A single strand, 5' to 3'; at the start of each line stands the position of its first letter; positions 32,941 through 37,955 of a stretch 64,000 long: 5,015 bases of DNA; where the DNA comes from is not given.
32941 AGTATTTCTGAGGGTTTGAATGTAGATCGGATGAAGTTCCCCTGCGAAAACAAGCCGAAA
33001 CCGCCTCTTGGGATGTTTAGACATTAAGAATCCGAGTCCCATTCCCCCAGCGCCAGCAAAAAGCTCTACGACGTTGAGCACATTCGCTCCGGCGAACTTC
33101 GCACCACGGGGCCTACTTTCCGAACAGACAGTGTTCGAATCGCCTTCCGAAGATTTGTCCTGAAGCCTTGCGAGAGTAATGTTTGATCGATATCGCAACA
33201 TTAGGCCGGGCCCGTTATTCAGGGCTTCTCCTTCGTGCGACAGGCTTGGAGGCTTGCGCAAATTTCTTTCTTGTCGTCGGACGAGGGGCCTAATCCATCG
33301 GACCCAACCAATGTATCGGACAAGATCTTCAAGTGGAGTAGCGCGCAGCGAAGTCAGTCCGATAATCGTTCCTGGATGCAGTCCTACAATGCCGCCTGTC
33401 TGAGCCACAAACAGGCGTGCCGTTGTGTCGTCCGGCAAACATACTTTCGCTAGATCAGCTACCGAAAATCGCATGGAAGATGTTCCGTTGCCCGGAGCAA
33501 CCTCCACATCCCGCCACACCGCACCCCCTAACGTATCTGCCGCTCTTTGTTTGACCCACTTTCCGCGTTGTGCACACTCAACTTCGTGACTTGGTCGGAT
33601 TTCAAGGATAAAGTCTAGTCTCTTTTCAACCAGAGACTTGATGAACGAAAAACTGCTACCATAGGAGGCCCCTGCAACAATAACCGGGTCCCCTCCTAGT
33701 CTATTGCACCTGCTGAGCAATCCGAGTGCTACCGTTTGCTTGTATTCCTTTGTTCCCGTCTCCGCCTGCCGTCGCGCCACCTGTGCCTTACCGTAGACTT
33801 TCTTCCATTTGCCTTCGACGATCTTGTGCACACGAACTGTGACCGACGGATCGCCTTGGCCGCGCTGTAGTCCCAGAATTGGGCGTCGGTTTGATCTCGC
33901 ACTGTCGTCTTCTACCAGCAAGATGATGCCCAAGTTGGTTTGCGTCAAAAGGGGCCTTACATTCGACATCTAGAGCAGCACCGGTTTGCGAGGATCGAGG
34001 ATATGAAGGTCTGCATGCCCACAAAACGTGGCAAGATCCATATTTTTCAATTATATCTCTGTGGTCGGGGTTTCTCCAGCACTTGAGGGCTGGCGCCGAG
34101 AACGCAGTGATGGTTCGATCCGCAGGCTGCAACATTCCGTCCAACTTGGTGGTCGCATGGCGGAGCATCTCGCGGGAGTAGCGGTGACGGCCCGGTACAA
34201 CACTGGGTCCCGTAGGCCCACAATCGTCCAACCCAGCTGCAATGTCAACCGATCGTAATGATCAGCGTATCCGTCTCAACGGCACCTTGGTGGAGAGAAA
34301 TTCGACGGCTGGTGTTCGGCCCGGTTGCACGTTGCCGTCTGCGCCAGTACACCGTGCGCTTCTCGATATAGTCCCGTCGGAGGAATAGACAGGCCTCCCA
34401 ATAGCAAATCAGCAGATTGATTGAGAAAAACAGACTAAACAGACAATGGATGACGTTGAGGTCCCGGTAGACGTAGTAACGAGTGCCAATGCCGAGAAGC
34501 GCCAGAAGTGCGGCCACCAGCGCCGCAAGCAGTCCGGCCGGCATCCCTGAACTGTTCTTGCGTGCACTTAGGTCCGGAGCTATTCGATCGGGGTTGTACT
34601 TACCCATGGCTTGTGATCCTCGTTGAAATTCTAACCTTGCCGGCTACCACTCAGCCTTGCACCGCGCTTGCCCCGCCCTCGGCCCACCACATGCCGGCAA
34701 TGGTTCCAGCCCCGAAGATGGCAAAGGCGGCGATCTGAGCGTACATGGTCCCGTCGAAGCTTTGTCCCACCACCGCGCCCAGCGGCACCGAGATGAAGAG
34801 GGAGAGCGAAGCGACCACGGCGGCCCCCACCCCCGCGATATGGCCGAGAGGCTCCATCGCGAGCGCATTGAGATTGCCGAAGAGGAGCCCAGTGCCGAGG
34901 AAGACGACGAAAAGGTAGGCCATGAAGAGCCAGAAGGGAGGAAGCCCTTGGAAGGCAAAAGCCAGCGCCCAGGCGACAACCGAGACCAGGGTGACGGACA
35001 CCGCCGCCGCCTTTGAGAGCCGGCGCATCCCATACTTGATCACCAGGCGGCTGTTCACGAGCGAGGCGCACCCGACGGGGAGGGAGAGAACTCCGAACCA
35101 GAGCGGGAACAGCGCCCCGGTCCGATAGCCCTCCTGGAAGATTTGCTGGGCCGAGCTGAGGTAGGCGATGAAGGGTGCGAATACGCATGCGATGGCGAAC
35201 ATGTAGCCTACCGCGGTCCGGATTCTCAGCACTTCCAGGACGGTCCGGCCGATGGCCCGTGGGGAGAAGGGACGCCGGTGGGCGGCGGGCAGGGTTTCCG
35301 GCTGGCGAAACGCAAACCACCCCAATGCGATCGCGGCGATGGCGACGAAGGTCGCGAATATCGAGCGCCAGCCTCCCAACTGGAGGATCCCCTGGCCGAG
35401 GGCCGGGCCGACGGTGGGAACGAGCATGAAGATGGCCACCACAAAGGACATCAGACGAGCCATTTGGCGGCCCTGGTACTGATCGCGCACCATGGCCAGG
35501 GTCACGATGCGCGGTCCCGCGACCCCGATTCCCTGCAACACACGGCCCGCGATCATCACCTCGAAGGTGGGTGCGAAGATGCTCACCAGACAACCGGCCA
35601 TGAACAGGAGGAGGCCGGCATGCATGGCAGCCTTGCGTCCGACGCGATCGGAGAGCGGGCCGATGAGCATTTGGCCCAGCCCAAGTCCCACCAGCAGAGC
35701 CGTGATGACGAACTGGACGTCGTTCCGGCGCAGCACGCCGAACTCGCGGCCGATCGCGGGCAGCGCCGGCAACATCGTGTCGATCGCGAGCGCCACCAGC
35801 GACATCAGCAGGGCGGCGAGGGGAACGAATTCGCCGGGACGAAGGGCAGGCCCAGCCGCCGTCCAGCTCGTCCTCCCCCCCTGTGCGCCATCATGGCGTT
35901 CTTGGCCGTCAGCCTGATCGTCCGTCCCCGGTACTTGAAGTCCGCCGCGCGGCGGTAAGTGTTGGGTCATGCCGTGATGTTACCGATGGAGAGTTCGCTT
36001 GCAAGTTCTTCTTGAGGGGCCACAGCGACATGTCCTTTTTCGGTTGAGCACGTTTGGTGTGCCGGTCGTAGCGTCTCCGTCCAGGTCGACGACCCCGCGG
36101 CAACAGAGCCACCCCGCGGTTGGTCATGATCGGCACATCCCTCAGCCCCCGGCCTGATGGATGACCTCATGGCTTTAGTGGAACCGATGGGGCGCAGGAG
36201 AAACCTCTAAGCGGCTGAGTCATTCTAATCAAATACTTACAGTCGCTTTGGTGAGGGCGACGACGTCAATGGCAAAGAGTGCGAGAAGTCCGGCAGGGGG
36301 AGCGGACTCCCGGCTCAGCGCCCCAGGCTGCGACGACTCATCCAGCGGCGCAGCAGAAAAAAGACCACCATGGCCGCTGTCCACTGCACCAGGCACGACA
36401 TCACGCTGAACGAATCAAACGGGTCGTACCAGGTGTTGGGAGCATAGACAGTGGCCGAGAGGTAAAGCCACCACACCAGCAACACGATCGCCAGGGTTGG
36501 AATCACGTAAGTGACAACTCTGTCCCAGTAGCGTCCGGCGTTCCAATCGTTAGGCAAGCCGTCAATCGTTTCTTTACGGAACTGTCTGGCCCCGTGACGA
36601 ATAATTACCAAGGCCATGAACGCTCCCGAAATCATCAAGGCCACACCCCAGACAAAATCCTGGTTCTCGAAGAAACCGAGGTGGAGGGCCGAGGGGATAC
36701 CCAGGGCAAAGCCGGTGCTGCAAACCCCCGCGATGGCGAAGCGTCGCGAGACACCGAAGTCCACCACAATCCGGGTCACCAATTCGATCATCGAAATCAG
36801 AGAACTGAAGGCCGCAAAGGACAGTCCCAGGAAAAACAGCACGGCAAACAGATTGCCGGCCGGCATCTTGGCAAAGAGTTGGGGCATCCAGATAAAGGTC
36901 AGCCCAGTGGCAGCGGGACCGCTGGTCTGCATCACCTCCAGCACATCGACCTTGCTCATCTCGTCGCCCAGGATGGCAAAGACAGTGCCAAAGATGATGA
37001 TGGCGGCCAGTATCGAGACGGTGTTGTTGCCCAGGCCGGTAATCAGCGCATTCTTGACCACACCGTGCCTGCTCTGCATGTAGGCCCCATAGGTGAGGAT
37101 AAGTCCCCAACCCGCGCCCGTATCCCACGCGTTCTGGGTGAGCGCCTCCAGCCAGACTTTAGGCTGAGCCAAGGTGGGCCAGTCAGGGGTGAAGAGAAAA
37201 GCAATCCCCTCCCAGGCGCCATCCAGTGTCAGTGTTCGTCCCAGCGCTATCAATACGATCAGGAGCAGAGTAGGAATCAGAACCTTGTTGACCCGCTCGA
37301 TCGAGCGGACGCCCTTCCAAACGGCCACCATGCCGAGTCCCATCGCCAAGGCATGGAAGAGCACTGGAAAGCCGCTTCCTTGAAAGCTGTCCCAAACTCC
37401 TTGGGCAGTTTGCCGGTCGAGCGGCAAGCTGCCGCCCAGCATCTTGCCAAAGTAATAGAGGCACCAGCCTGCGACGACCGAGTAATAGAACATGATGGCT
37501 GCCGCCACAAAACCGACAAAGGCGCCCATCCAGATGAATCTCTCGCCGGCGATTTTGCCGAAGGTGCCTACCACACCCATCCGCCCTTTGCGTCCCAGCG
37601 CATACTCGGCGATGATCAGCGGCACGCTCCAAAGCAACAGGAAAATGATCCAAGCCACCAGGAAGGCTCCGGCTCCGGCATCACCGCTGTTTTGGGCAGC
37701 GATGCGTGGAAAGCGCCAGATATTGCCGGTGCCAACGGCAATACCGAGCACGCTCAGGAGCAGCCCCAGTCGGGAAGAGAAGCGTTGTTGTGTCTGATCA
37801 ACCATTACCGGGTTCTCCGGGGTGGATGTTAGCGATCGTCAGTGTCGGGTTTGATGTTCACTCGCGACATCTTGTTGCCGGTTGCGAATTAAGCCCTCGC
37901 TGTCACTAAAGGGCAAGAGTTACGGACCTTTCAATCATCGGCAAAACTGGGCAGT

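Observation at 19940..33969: Seven-gene coupled operon: C5-methyltransferase → 1015-aa → 298-aa → 1843-aa helicase/DUF1998 (Druantia type II-like DruM-F-G-E) extended by RecB-like nuclease → Vsr → PUA/EVE-HNH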

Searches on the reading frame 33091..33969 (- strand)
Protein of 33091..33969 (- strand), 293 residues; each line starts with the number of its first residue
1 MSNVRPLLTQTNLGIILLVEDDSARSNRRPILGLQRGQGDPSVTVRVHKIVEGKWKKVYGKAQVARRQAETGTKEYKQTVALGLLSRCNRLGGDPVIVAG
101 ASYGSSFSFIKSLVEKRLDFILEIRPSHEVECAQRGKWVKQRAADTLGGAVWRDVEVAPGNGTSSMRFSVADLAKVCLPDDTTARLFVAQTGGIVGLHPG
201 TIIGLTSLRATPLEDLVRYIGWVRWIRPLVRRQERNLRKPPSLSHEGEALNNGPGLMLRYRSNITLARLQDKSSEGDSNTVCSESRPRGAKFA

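Call 46: search_solved_structures(query=A4, max_evalue=10, show_alignments=2)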
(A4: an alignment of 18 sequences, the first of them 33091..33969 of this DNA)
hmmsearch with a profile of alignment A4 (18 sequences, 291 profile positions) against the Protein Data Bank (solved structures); distinct sequences matched with E-value up to 10: 0.

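Call 48: search_protein_families(library=ncbifam, alignment_id=A4, max_evalue=0.01)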
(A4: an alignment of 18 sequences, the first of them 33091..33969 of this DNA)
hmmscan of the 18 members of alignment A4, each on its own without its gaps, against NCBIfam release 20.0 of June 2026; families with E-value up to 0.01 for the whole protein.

A. member 1, window:33091-33969:- (293 aa): 1 family
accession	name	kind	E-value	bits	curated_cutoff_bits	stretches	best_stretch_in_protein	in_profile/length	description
NF033540.2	transpos_IS701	equivalog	8.3e-09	35.2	150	1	52-231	140-326/363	IS701 family transposase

B. families by the number of members that match (of 18 scanned): 2 families
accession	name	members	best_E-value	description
NF033540.2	transpos_IS701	18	4.2e-11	IS701 family transposase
NF049999.1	transpos_IS701_3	1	0.00086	IS701 family transposase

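Call 91: search_protein_representatives(protein=window:33091-33969:-)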
Query: 293 residues. Proteins with E-value up to 0.001 (for the whole library): 73; up to 1e-10: 52; up to 1e-30: 14. The best 73 are listed.
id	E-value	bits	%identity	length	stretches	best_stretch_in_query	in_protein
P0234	1.1e-156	536.9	85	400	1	1-293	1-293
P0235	8.0e-91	320.8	55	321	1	1-288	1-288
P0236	2.1e-80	286.6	52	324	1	16-292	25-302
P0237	1.1e-57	212.1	67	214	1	134-286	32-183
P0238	7.5e-36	140.5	39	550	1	15-276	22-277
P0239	1.3e-35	139.7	38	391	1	15-277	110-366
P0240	6.8e-35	137.3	40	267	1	12-278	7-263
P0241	2.2e-34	135.7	39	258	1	16-272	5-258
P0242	1.6e-33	132.8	38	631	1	16-273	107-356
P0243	3.8e-31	125.0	35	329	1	16-275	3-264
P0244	4.2e-31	124.9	41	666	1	13-275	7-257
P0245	9.3e-31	123.7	37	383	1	16-277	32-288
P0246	1.0e-30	123.6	39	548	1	16-277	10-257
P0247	1.0e-30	123.6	35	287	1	16-272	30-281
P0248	6.6e-29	117.7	36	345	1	16-271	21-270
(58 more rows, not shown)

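Call 92: search_dna_similar(query=window:33091-33969:-, collection=plasmids, mode=protein, max_evalue=1, max_rows=15)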
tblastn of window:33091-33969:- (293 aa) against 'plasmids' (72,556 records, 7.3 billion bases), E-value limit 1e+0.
Records with a match: 3; places in all: 3; records where one place covers at least 80% of the query: 1.
Best place of each record, by identity: <60% 3.
By first word of the organism name: Nostoc 1; Streptomyces 1; Embleya 1.
By predicted mobility (MOB-suite, as given by PLSDB): non-mobilizable 2; mobilizable 1.
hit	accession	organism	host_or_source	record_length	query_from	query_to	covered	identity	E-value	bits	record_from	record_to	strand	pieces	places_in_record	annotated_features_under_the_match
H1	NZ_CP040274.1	Nostoc sp. C052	Blasia pusilla,pure culture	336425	16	271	87%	32.1%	2e-28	122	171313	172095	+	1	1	dcm: DNA cytosine methyltransferase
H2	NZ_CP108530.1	Streptomyces sp. NBC_01224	-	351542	25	125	34%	29.4%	3e-1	40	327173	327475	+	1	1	none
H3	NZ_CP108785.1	Embleya sp. NBC_00888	-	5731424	25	125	34%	29.4%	4e-1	40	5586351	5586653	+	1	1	none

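Call 94: get_annotated_region(hit=H1, flank=13000)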
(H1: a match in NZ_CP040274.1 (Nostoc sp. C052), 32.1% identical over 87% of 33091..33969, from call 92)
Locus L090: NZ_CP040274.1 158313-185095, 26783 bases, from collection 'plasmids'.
description: Nostoc sp. C052 plasmid pC052_B, complete sequence
organism: Nostoc sp. C052 (NCBI taxid 2576902)
taxonomy: Bacteria; Cyanobacteriota; Cyanophyceae; Nostocales; Nostocaceae; Nostoc; Nostoc sp. C052
host: -; source: Blasia pusilla,pure culture; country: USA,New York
typing (MOB-suite, as given by PLSDB): non-mobilizable
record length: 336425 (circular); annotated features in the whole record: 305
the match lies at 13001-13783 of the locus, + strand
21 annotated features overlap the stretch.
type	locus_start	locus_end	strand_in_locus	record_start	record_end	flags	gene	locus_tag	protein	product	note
CDS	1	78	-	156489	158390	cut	-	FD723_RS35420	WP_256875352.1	alkaline phosphatase family protein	-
CDS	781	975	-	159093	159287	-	-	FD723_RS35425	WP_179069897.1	hypothetical protein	-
CDS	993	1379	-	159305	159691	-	-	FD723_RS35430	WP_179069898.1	RidA family protein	-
CDS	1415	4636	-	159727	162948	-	-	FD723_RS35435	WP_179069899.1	plasmid replication protein, CyRepA1 family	-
CDS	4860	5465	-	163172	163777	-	-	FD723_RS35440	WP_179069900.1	alpha-ketoglutarate-dependent dioxygenase AlkB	-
CDS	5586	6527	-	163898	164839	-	-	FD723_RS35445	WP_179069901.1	hypothetical protein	-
CDS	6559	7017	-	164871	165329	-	-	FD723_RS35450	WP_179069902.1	DUF1392 domain-containing protein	-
CDS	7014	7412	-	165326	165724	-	-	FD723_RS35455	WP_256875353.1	hypothetical protein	-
CDS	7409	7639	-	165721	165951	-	-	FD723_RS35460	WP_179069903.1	hypothetical protein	-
CDS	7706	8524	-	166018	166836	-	-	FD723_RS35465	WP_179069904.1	hypothetical protein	-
CDS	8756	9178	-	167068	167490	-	-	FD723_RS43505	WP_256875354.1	hypothetical protein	-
CDS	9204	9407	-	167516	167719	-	-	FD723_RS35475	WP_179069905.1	hypothetical protein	-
CDS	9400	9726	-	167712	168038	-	-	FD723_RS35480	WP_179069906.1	hypothetical protein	-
CDS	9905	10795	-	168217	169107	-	-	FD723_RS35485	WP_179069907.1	hypothetical protein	-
CDS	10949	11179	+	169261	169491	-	-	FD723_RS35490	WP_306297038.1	helix-turn-helix transcriptional regulator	-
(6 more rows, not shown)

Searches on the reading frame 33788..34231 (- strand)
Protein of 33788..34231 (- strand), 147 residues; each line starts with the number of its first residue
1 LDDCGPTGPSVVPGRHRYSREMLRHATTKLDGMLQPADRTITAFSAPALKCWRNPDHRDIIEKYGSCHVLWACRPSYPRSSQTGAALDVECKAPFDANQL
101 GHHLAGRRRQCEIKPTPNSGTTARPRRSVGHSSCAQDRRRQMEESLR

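Call 12: search_protein_families(library=pfam, proteins=[window:33788-34231:-], max_evalue=0.01)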
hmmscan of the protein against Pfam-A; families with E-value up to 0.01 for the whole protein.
window:33788-34231:- (147 aa): 0 families

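Call 68: search_protein_families(library=pfam, proteins=[window:33788-34231:-], max_evalue=0.01)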
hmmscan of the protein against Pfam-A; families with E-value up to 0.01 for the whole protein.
window:33788-34231:- (147 aa): 0 families

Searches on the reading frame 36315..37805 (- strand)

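Call 12: search_protein_families(library=pfam, proteins=[window:36315-37805:-], max_evalue=0.01)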
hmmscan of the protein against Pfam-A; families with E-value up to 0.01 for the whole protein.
window:36315-37805:- (496 aa): 1 family
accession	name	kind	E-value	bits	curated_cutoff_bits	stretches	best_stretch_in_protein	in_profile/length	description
PF00209.24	SNF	-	1.2e-60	206.1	27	2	152-479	185-507/524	Sodium:neurotransmitter symporter family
